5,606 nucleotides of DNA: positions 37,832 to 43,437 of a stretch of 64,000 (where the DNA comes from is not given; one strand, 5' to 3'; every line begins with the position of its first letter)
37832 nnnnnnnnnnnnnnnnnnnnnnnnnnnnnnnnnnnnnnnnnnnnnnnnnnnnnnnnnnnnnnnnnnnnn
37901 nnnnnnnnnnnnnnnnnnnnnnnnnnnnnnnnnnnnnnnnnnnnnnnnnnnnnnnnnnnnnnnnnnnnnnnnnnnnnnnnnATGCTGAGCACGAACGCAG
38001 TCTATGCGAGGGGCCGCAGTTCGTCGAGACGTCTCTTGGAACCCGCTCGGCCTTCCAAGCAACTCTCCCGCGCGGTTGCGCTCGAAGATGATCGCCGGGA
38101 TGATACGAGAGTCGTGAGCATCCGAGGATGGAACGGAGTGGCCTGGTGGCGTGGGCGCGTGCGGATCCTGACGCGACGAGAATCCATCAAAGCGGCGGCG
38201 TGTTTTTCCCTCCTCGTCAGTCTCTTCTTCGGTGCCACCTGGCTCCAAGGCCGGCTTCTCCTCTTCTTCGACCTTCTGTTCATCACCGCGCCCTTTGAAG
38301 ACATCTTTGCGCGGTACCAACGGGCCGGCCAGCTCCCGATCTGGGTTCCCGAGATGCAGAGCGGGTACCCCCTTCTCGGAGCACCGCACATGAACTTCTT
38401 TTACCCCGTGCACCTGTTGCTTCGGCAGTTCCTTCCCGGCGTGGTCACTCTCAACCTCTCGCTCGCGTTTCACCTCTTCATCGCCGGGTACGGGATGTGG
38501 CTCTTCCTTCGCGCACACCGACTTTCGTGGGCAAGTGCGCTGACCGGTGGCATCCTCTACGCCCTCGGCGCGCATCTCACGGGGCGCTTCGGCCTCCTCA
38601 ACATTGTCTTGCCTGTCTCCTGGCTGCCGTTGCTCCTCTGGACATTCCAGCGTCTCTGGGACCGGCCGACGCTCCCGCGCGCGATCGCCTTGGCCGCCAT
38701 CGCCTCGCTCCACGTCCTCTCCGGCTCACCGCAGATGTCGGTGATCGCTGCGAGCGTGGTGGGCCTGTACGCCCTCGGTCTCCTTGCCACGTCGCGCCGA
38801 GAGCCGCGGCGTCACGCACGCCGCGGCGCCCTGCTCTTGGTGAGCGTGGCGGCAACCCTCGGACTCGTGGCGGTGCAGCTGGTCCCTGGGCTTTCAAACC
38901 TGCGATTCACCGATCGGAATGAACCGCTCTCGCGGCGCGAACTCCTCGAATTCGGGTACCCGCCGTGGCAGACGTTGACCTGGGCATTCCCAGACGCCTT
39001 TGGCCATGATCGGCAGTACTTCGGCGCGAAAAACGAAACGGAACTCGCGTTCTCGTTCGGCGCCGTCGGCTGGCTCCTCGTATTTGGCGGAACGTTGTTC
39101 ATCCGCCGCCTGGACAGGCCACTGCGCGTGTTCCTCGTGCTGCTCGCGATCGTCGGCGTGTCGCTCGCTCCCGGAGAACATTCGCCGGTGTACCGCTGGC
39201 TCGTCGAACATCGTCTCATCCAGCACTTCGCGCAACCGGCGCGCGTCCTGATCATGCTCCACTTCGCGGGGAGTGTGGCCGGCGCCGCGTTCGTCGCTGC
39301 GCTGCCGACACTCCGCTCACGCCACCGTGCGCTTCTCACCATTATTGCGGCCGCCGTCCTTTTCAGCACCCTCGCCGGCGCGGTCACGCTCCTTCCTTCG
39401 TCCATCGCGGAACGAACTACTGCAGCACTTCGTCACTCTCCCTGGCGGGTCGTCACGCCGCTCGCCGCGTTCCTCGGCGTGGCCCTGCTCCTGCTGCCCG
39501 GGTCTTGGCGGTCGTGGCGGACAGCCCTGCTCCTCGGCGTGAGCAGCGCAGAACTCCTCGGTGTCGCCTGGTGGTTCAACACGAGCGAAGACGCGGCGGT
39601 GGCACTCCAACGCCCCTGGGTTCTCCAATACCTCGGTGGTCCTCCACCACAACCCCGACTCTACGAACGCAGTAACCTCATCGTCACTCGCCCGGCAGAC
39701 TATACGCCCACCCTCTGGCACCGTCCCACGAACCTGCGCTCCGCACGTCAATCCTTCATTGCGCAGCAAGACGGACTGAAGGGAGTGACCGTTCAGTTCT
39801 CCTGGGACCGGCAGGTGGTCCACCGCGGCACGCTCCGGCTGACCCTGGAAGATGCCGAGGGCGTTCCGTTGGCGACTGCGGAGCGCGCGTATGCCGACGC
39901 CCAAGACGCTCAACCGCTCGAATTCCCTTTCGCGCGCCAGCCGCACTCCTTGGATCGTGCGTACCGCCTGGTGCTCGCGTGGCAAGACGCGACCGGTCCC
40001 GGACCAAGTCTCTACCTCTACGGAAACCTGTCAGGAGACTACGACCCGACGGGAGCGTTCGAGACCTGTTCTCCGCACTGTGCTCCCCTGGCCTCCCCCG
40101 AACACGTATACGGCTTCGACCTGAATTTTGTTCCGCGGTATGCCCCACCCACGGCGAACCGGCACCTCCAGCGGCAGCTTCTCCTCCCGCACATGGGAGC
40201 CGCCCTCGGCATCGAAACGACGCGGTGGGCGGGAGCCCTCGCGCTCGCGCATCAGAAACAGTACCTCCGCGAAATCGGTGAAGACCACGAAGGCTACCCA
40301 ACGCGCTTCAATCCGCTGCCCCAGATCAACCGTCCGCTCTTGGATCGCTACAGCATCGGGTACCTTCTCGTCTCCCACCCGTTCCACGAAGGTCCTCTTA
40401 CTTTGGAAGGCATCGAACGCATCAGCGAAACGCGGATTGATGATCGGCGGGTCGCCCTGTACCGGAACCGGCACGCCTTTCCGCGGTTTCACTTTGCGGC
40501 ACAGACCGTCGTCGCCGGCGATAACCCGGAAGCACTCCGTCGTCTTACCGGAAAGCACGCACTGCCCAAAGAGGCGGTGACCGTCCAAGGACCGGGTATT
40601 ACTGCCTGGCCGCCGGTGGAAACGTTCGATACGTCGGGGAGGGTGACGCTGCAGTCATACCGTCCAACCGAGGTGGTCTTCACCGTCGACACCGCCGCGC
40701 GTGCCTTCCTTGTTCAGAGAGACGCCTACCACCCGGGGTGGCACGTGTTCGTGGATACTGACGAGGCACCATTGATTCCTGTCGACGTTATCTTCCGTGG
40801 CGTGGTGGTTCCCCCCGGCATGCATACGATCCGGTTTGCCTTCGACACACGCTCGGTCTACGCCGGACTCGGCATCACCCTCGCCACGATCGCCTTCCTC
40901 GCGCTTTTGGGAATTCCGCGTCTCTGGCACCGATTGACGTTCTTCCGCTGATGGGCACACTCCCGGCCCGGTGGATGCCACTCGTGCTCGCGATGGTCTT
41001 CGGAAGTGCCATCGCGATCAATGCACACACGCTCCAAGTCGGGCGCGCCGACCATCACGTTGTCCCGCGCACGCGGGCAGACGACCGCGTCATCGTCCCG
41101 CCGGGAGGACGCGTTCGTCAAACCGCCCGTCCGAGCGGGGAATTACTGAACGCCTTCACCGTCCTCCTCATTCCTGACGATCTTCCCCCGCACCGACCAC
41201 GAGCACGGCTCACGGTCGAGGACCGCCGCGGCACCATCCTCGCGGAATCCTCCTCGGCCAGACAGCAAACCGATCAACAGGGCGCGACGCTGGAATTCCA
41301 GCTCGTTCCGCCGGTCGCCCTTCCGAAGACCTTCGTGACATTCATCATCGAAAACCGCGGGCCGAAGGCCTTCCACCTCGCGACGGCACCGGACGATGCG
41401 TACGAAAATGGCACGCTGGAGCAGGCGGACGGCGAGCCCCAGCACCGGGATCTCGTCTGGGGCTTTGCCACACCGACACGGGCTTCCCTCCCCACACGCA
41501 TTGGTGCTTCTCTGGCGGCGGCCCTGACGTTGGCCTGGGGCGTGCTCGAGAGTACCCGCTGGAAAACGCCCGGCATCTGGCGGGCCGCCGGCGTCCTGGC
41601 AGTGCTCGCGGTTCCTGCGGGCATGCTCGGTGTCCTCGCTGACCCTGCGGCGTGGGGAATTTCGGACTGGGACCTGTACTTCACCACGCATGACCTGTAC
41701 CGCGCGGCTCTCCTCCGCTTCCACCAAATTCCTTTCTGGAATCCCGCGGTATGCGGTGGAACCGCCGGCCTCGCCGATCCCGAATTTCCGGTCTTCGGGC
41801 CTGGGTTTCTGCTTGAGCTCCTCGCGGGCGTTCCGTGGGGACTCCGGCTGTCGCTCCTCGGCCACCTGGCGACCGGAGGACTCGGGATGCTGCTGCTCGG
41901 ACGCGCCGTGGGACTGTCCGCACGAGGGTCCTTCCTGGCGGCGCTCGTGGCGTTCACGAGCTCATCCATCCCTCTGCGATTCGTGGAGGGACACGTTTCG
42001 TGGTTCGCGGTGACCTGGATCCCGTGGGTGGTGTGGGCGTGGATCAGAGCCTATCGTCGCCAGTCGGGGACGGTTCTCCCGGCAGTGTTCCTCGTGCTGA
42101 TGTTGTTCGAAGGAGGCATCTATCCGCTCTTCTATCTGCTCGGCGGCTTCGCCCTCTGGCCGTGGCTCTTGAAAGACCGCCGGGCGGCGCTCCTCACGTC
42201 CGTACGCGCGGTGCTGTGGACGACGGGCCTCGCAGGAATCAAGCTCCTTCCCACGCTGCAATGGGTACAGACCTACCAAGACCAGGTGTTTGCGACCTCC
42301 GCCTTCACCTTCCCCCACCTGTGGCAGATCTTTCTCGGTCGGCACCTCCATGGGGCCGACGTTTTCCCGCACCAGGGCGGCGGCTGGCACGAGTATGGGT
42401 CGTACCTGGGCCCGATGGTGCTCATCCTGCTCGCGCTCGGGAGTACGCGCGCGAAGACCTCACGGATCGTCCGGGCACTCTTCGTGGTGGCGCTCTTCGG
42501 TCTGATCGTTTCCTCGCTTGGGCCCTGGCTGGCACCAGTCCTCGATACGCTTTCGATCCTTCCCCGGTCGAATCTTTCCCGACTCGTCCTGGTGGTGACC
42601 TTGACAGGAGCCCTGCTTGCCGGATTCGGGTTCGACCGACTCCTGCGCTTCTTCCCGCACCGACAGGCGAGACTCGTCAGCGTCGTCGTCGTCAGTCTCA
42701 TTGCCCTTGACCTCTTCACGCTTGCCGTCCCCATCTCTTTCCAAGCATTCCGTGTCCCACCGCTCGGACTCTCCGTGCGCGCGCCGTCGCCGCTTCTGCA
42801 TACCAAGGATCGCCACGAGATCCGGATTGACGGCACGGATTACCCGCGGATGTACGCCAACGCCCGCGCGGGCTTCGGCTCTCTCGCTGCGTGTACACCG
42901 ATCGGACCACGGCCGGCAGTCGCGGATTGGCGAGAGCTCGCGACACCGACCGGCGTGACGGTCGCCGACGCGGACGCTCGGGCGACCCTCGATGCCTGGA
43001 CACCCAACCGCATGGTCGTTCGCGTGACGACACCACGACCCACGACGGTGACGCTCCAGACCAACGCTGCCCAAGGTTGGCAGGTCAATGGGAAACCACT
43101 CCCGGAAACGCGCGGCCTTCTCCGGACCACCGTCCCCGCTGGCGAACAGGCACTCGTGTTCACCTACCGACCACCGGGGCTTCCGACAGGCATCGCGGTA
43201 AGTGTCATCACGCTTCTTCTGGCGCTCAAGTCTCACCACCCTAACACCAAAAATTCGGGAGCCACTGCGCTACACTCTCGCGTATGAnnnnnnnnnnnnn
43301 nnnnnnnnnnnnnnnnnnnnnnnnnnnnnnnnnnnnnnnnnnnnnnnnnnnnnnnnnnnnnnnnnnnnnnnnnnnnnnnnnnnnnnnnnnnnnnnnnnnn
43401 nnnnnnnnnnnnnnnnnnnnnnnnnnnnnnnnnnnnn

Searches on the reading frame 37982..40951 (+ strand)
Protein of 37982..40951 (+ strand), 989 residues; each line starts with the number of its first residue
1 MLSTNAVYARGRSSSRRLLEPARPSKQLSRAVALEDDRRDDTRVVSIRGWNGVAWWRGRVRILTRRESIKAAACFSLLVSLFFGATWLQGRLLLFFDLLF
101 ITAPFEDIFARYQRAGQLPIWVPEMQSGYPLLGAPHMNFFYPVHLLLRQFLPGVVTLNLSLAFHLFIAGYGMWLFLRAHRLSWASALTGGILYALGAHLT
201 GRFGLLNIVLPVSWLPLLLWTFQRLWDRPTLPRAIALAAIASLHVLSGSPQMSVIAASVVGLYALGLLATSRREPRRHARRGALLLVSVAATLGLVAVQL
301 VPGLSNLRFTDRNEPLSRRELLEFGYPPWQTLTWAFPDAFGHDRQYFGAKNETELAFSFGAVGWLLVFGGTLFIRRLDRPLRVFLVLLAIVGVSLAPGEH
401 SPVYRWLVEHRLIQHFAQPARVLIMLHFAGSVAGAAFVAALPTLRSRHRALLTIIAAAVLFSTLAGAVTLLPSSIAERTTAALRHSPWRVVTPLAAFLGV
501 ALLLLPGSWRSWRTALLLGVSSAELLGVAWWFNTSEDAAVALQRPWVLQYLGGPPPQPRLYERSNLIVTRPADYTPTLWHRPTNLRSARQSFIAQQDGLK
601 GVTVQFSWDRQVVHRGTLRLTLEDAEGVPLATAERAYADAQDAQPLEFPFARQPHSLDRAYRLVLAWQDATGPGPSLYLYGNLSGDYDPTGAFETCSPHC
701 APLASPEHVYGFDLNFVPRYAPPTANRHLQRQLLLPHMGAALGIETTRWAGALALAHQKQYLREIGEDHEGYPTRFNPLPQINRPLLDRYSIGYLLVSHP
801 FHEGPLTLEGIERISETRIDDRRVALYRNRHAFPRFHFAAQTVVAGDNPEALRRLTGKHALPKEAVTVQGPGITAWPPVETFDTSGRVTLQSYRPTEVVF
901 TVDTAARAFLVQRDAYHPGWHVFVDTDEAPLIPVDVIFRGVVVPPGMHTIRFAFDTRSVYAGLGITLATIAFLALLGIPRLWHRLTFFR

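Call 9: search_protein_families(library=pfam, proteins=[window:37982-40951:+], max_evalue=0.001)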
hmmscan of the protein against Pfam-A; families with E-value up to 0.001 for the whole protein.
window:37982-40951:+ (989 aa): 1 family
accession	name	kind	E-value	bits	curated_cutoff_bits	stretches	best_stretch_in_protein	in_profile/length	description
PF09586.16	YfhO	-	6e-09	35.3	28.5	1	887-966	755-835/835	Bacterial membrane protein YfhO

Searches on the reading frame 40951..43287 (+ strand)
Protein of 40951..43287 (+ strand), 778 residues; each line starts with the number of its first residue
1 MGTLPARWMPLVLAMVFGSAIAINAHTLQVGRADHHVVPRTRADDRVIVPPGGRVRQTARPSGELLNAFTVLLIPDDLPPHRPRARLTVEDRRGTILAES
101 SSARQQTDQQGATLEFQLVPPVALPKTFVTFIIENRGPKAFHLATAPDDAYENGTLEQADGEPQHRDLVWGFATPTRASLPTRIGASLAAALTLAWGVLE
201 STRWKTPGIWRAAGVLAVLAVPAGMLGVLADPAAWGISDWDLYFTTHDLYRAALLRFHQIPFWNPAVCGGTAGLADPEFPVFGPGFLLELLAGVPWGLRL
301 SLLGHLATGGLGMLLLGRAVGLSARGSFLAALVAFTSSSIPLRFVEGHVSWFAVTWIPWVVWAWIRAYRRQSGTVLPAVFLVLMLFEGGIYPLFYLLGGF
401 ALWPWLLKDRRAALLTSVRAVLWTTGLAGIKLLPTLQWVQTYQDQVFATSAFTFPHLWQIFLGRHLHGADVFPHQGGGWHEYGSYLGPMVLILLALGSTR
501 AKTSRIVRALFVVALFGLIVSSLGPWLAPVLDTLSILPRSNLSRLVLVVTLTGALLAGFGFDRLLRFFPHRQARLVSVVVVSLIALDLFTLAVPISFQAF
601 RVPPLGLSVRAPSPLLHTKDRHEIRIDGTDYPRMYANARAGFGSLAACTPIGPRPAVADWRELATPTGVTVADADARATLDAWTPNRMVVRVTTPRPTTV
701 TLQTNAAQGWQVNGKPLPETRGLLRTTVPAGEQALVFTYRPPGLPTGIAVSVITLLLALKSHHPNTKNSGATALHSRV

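Call 9: search_protein_families(library=pfam, proteins=[window:40951-43287:+], max_evalue=0.001)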
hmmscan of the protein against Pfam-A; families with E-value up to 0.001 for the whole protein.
window:40951-43287:+ (778 aa): 1 family
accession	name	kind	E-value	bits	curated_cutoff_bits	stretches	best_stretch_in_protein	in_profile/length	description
PF09586.16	YfhO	-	0.00025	20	28.5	0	679-751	757-835/835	Bacterial membrane protein YfhO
